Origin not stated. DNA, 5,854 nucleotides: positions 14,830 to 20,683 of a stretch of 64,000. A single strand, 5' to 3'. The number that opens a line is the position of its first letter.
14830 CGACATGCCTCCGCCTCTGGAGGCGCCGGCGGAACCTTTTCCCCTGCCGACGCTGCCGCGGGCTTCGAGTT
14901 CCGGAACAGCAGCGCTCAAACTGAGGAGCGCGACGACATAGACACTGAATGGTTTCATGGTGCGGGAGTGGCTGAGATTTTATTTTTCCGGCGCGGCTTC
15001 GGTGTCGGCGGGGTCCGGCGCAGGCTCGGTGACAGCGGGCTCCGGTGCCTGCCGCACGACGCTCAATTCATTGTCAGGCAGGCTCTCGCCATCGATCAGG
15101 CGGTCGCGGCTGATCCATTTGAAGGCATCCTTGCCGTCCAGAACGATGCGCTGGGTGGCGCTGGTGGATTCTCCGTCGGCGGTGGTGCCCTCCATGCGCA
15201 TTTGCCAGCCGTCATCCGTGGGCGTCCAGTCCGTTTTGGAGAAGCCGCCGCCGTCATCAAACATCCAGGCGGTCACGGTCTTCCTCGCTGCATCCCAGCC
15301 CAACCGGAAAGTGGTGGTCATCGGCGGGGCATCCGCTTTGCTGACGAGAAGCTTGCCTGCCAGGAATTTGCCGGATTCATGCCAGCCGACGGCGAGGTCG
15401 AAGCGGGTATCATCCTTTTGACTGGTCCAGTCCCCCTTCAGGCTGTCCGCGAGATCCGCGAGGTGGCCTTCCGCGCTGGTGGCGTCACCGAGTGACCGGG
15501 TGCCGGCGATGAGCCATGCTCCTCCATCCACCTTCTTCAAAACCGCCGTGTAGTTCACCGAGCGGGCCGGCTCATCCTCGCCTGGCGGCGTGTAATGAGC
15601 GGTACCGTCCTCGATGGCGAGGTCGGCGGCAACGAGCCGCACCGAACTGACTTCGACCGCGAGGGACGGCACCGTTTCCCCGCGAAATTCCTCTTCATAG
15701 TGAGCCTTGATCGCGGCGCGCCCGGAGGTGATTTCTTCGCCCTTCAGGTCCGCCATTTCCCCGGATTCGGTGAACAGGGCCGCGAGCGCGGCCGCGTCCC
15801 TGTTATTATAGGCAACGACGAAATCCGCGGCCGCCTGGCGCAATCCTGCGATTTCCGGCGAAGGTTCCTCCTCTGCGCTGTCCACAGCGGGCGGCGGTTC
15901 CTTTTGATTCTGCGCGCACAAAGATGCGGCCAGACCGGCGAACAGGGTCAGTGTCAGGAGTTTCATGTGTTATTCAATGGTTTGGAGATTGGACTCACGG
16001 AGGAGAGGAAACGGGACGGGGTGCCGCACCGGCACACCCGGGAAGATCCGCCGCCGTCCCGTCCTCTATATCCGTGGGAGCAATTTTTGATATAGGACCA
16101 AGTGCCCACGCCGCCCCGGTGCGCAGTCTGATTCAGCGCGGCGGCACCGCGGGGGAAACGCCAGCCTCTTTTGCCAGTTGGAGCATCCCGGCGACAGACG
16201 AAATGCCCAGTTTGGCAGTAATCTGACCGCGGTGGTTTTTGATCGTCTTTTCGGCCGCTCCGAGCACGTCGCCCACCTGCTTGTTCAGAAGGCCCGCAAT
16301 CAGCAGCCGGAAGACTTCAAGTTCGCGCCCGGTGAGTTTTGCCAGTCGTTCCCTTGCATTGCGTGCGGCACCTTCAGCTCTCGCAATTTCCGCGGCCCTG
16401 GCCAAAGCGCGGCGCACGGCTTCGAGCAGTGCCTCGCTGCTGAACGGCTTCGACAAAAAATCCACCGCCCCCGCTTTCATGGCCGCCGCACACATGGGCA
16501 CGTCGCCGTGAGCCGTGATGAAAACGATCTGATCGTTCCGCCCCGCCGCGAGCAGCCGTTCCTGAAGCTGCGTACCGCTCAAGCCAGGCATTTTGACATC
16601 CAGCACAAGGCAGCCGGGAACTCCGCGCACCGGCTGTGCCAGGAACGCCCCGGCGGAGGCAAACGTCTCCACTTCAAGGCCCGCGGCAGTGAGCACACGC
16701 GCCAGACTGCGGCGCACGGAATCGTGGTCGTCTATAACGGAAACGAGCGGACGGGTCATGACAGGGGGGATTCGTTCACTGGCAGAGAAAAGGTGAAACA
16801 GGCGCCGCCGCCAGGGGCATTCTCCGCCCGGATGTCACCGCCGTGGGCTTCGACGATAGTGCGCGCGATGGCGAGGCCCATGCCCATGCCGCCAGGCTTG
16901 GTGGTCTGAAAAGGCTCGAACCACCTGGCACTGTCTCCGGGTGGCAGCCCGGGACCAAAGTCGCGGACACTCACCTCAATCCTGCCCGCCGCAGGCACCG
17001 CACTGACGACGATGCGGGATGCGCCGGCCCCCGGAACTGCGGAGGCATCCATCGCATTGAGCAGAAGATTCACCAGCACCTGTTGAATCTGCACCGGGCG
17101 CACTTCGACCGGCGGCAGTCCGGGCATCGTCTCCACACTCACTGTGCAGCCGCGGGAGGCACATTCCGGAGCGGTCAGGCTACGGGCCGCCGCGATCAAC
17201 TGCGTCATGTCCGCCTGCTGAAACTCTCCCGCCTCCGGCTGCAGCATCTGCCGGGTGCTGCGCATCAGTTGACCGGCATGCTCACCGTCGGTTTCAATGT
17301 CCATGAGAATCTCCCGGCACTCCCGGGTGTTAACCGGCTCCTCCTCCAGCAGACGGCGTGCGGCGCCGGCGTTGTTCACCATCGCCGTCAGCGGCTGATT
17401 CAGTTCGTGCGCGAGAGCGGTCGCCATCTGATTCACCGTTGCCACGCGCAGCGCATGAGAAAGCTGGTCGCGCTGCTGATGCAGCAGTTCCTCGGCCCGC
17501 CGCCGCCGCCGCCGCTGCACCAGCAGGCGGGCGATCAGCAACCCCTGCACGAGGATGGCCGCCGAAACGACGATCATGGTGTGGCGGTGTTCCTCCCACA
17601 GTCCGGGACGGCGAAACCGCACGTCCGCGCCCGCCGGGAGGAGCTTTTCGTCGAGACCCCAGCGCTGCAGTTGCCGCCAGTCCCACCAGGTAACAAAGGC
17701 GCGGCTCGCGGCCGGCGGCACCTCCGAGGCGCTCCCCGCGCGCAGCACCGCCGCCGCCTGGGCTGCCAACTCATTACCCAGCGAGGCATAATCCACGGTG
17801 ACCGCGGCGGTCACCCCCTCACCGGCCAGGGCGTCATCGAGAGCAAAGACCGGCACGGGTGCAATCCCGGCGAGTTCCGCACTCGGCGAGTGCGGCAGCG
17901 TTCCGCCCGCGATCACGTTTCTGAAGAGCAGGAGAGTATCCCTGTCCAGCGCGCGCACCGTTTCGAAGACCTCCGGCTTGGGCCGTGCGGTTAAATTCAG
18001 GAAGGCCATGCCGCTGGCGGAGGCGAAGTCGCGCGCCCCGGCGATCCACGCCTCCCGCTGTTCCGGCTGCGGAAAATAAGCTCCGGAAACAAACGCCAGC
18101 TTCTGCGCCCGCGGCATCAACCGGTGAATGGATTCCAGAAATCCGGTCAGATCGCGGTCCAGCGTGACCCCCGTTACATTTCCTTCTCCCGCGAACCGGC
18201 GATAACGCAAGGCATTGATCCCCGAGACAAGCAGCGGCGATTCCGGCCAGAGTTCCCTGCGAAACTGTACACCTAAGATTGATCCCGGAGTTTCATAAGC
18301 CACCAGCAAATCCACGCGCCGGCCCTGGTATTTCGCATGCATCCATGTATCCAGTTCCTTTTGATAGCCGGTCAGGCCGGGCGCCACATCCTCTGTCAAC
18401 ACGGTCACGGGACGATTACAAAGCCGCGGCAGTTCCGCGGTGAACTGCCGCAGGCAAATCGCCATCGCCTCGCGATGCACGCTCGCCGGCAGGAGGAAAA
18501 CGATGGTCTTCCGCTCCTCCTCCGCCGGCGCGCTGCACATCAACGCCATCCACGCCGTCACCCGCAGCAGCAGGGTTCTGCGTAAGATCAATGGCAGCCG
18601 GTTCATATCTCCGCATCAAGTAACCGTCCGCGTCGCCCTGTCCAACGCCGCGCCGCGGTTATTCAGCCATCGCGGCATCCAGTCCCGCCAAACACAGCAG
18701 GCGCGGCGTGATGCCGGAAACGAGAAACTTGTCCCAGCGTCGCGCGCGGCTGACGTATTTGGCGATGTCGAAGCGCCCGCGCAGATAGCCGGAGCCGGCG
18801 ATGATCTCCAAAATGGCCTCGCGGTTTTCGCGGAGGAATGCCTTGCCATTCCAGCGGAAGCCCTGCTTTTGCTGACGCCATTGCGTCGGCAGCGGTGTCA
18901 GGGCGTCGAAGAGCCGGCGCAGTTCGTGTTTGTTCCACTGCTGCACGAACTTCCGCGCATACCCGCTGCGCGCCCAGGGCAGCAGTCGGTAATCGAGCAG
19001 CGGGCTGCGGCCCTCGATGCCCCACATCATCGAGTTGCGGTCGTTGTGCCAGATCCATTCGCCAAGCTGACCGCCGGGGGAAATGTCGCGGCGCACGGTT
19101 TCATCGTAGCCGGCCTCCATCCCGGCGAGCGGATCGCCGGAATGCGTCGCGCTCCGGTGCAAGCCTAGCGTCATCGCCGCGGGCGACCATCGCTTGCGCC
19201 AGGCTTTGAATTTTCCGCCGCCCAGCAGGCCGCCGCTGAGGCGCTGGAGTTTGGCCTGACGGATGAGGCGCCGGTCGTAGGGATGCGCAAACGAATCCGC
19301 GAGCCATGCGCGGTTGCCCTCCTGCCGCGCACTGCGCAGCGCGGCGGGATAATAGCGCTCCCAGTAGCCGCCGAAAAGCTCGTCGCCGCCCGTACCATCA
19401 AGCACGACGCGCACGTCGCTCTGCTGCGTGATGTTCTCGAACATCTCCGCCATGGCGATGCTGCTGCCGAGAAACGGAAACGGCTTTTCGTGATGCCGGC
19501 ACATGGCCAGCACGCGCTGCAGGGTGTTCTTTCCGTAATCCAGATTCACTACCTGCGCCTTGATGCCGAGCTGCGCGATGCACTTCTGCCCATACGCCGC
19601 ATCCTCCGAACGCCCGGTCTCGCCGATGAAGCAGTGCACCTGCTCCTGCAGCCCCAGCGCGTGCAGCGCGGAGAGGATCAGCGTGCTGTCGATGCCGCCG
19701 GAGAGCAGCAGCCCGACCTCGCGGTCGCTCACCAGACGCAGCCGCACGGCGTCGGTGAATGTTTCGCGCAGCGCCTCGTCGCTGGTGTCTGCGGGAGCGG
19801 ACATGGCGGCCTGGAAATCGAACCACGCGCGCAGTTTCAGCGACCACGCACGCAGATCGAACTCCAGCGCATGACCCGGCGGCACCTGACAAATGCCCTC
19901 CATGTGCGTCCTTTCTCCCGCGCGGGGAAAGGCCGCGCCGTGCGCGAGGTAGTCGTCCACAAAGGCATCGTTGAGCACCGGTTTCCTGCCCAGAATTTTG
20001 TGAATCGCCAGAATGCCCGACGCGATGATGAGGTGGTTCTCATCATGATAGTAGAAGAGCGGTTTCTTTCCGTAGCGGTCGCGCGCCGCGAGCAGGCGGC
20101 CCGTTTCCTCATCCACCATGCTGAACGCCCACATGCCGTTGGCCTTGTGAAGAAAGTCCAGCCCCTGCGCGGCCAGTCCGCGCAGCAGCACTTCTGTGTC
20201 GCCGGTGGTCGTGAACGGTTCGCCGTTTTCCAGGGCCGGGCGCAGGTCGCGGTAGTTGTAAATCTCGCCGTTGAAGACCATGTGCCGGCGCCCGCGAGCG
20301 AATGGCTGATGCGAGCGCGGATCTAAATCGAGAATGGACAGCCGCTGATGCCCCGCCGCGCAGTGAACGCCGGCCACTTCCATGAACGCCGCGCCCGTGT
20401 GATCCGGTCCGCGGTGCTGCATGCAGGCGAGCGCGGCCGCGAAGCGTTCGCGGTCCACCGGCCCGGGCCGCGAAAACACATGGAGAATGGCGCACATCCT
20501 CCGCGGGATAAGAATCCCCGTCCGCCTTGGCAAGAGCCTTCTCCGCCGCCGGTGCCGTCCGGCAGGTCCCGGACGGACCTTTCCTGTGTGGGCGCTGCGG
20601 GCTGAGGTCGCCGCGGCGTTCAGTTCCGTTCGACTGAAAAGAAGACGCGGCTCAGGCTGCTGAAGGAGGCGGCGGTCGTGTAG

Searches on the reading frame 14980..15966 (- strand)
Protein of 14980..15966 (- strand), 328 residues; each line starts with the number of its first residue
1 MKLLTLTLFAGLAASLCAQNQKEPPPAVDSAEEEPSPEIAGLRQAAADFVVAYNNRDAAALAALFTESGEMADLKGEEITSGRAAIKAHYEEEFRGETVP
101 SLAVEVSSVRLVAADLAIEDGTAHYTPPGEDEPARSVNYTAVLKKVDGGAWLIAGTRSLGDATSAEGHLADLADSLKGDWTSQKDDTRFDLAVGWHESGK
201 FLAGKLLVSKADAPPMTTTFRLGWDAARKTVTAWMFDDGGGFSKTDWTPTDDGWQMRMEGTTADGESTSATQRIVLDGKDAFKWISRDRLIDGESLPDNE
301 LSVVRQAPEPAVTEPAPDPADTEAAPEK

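Call 4: search_protein_families(library=pfam, proteins=[window:14980-15966:-], max_evalue=0.01)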
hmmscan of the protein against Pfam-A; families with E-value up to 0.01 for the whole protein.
window:14980-15966:- (328 aa): 4 families
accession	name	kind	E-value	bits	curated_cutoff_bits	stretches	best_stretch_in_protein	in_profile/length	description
PF14534.12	DUF4440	-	1.2e-11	45.5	25.2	1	43-153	2-107/107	Domain of unknown function (DUF4440)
PF12680.13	SnoaL_2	-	5.7e-09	37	27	1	48-148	3-97/102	SnoaL-like domain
PF13474.12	SnoaL_3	-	2.5e-06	28.3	22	1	43-151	2-109/121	SnoaL-like domain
PF13577.12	SnoaL_4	-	0.00018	21.9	24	1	40-154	7-123/126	SnoaL-like domain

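Call 6: search_protein_families(library=ncbifam, proteins=[window:14980-15966:-], max_evalue=0.01)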
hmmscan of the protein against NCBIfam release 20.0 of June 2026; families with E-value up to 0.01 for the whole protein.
window:14980-15966:- (328 aa): 1 family
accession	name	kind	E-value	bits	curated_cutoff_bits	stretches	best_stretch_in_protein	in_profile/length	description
TIGR02246.1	TIGR02246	subfamily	1.3e-14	54.2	33.95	1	46-154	10-119/128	SgcJ/EcaC family oxidoreductase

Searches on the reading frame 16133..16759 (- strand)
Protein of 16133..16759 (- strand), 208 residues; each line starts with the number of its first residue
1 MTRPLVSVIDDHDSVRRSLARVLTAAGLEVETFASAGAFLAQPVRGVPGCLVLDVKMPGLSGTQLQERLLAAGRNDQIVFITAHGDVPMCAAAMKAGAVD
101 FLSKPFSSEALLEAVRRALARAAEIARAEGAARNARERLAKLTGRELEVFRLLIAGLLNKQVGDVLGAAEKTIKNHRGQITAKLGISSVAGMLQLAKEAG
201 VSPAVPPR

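Call 6: search_protein_families(library=ncbifam, proteins=[window:16133-16759:-], max_evalue=0.01)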
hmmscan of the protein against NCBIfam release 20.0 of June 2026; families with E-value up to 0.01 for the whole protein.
window:16133-16759:- (208 aa): 97 families (the best 25 are shown)
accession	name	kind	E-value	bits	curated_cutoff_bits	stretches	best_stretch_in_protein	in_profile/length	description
NF006900.1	PRK09390.1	equivalog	3e-51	173.9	255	1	3-200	4-201/203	response regulator FixJ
NF040749.1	tetrathio_RR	equivalog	7.2e-37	126.9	290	1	6-194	2-186/191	tetrathionate respiration response regulator TtrR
NF047793.1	ResRegPgtA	equivalog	1.1e-23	83.7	650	1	7-129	9-132/414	two-component system response regulator PgtA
TIGR01818.1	ntrC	equivalog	6.2e-22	78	558.6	1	6-152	1-149/463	nitrogen regulation protein NR(I)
NF052445.1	RespRegMctR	equivalog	6.4e-20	71.4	300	1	6-201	4-204/205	two-component system response regulator MctR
NF007685.0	PRK10360.1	equivalog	2.9e-19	69.7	258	1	6-188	4-184/196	response regulator transcription factor UhpA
NF007708.0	PRK10403.1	equivalog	3.7e-19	69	343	1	6-190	9-203/215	nitrate/nitrite response regulator protein NarP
NF008176.1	PRK10923.1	equivalog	4.3e-19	68.5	620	1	1-130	1-130/469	nitrogen regulation protein NR(I)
NF007018.1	PRK09483.1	equivalog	2.8e-17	63.1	280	1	6-198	4-205/217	UvrY/SirA/GacA family response regulator transcription factor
NF011896.0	PRK15369.1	equivalog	2.4e-16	60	242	1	7-200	7-208/211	two component system response regulator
NF007403.0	PRK09935.1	equivalog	3e-16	59.6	271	1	6-198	6-206/210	fimbria biosynthesis transcriptional regulator FimZ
NF007419.0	PRK09958.1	equivalog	8.3e-16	58.2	251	1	8-198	5-200/204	acid-sensing system DNA-binding response regulator EvgA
NF007935.0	PRK10651.1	equivalog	1e-15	57.5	250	1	6-188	9-202/216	two-component system response regulator NarL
NF051870.1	NAssimRespRegNtrX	equivalog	1.9e-15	56.7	600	1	7-146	5-145/452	nitrogen assimilation response regulator NtrX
NF047785.1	respo_reg_MadR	equivalog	2.3e-15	56.5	300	1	8-200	5-207/209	MadR family response regulator transcription factor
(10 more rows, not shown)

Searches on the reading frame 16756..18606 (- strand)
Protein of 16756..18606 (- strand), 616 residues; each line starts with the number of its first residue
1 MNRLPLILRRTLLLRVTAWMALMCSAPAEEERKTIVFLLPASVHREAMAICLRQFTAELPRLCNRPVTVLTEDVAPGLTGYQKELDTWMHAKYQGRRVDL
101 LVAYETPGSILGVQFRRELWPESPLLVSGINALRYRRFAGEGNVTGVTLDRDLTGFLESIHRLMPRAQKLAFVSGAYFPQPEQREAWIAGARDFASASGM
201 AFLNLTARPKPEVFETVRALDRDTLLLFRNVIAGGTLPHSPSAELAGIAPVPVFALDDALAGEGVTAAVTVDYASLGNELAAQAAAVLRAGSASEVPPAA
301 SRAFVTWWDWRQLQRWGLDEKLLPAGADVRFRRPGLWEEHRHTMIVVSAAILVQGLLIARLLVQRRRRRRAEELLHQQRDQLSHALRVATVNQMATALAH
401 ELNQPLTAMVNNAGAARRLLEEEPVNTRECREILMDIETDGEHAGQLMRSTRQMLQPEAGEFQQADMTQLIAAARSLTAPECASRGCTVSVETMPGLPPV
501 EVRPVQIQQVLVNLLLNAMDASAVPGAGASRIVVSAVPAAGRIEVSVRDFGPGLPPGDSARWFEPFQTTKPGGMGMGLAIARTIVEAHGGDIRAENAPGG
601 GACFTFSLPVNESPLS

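Call 4: search_protein_families(library=pfam, proteins=[window:16756-18606:-], max_evalue=0.01)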
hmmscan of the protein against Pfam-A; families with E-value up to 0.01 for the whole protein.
window:16756-18606:- (616 aa): 4 families
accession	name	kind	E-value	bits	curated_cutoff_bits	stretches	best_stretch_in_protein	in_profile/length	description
PF02518.31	HATPase_c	-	9.4e-26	90.9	26.4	1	504-611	3-110/111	Histidine kinase-, DNA gyrase B-, and HSP90-like ATPase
PF04392.18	ABC_sub_bind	-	4.1e-06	26.7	25.9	1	142-301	106-262/293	ABC transporter substrate binding protein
PF00512.31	HisKA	-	7.7e-06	26.3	26.9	1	392-459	3-65/66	His Kinase A (phospho-acceptor) domain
PF13581.12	HATPase_c_2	-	0.0014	19.1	27.4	1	506-588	31-112/127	Histidine kinase-like ATPase domain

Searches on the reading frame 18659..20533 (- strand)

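Call 33: search_protein_families(library=pfam, proteins=[window:18659-20533:-], max_evalue=0.001)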
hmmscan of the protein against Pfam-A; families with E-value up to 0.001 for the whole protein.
window:18659-20533:- (624 aa): 3 families
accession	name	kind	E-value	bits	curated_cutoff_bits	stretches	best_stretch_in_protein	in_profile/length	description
PF00733.27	Asn_synthase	-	3.1e-43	149.2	21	1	255-580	2-310/354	Asparagine synthase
PF13537.11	GATase_7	-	5.3e-34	117.3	25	1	62-178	1-122/123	Glutamine amidotransferase domain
PF13522.11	GATase_6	-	2.9e-31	108.6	27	1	57-172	11-129/130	Glutamine amidotransferase domain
